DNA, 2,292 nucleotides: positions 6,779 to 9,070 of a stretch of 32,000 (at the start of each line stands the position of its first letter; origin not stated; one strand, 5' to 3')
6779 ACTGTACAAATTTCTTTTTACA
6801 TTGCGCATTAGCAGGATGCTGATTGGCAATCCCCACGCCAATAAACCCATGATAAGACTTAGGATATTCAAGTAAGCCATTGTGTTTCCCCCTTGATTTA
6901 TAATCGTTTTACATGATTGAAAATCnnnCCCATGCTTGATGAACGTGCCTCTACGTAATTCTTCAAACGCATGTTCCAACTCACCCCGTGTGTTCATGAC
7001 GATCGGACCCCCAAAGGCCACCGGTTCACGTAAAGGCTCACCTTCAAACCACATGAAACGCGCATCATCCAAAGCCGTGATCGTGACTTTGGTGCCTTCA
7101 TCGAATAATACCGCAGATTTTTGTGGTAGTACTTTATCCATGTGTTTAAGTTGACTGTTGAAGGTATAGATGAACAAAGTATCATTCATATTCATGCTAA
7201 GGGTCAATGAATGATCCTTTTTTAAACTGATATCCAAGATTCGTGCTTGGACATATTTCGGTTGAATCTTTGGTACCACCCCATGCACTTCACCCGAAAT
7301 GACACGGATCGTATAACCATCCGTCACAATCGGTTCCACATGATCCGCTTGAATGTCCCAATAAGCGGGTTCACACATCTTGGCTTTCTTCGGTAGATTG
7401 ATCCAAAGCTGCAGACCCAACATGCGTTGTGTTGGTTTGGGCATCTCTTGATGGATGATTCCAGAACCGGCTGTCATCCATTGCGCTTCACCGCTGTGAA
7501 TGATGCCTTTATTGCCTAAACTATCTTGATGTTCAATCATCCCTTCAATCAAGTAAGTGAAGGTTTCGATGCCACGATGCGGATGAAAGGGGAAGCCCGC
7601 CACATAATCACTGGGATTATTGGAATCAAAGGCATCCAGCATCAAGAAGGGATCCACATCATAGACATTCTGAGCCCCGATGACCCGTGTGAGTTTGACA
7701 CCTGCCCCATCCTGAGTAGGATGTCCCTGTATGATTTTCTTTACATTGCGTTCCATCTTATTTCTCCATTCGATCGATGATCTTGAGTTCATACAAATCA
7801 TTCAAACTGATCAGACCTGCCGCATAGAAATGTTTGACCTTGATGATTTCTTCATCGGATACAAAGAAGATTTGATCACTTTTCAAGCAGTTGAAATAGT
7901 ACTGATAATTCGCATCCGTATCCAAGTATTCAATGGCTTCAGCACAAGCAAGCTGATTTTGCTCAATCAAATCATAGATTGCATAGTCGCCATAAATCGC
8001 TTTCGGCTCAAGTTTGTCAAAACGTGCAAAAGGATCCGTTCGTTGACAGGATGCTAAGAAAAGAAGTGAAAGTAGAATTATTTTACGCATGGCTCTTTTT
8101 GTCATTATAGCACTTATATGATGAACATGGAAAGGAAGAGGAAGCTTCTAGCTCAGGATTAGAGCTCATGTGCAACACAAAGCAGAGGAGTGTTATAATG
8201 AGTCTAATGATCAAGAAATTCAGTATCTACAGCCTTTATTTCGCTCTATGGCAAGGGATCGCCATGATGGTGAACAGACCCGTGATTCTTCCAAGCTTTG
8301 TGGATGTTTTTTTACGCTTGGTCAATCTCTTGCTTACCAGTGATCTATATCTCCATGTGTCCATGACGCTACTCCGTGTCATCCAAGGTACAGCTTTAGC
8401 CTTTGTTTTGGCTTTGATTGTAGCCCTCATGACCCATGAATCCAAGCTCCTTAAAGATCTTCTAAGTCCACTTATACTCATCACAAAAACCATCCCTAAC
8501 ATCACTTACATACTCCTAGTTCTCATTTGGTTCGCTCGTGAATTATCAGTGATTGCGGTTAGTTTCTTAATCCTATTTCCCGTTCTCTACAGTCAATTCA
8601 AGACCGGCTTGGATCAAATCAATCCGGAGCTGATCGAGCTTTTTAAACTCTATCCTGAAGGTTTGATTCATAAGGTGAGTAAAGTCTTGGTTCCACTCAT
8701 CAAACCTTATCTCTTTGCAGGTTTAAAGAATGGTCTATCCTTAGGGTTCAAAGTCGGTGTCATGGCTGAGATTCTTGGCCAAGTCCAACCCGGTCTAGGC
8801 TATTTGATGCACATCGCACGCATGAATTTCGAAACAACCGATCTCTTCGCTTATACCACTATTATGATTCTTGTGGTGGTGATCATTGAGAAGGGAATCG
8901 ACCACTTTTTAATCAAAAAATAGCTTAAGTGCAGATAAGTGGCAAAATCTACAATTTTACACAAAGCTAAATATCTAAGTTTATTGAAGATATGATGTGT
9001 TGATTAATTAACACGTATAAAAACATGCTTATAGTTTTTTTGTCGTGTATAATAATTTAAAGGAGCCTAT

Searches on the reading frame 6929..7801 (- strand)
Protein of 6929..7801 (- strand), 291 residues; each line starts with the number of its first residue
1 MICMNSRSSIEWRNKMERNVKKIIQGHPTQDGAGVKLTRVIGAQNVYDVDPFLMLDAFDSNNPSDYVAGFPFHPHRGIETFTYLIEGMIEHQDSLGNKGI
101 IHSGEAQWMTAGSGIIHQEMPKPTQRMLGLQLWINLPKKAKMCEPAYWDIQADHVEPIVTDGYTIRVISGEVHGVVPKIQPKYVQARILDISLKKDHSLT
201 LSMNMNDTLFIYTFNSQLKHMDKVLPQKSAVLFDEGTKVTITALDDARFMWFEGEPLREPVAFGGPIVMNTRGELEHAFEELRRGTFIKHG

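Call 31: search_protein_families(library=pfam, proteins=[window:6929-7801:-], max_evalue=0.001)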
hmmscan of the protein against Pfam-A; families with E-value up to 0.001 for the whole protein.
window:6929-7801:- (291 aa): 2 families
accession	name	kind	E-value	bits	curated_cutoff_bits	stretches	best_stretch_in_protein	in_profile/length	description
PF02678.22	Pirin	-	3.3e-34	117.6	26.1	1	35-134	2-108/108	Pirin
PF05726.19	Pirin_C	-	3.3e-21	76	27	1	189-287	2-102/103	Pirin C-terminal cupin domain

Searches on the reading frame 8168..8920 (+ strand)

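Call 31: search_protein_families(library=pfam, proteins=[window:8168-8920:+], max_evalue=0.001)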
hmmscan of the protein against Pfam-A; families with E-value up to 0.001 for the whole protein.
window:8168-8920:+ (251 aa): 1 family
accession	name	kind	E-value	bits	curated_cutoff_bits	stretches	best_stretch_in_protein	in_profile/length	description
PF00528.27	BPD_transp_1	-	1.3e-16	61.3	26.4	1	79-240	2-167/184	Binding-protein-dependent transport system inner membrane component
